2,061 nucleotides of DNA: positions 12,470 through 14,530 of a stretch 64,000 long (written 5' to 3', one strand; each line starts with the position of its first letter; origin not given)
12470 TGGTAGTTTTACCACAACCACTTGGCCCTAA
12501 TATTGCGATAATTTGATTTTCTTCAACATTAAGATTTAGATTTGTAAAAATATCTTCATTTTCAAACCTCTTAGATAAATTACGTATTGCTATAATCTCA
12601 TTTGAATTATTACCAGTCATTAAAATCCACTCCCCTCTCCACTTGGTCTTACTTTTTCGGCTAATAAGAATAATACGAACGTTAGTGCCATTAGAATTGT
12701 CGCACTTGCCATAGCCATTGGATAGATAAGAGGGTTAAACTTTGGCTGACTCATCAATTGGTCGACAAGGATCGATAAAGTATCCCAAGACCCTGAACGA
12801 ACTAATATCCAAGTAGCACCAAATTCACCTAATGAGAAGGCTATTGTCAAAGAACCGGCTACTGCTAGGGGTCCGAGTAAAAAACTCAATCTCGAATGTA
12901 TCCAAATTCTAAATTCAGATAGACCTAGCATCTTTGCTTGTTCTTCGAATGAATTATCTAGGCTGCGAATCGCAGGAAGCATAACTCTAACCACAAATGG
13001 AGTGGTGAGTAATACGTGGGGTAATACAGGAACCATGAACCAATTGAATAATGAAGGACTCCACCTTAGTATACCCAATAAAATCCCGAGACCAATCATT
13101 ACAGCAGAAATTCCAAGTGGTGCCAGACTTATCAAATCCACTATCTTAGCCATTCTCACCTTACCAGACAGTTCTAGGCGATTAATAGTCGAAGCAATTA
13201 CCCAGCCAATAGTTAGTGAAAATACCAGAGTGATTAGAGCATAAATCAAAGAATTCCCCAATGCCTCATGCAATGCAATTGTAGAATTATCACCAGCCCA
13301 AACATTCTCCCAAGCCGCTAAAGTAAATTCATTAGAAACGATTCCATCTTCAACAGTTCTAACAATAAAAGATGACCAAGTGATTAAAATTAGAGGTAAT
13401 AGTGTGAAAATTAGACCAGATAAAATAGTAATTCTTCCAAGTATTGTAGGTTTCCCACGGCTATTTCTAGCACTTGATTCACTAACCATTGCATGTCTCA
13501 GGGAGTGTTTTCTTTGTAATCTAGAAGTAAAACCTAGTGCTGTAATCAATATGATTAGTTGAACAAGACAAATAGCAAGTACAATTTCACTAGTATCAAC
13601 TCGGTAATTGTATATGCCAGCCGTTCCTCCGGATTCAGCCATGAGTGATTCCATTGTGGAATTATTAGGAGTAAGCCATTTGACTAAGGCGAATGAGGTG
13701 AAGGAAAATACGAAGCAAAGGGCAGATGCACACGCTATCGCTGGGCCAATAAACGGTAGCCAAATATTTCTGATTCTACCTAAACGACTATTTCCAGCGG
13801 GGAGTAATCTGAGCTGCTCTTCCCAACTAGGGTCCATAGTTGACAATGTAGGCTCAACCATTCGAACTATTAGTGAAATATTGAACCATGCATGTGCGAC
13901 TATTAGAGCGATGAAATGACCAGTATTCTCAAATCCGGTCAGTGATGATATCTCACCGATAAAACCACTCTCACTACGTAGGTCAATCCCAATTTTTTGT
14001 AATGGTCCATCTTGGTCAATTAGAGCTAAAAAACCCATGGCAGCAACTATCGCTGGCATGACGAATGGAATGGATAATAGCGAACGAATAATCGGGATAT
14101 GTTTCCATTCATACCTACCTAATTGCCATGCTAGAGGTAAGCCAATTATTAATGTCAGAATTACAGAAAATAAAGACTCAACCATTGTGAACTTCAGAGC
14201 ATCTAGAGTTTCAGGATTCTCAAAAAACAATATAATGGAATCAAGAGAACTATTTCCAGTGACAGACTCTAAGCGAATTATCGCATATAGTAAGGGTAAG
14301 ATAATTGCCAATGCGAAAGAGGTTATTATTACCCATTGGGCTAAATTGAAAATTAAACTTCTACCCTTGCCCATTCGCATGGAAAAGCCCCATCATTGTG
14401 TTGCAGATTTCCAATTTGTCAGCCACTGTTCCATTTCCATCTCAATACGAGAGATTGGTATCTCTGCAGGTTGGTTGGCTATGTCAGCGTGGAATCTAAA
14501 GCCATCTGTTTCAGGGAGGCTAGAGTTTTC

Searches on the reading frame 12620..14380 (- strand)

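Call 73: search_protein_families(library=pfam, proteins=[window:12620-14380:-], max_evalue=0.001)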
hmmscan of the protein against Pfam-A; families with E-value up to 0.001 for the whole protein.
window:12620-14380:- (586 aa): 1 family
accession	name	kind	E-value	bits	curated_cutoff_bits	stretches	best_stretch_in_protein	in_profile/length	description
PF00528.27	BPD_transp_1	-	1.5e-08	35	26.4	2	85-282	6-172/184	Binding-protein-dependent transport system inner membrane component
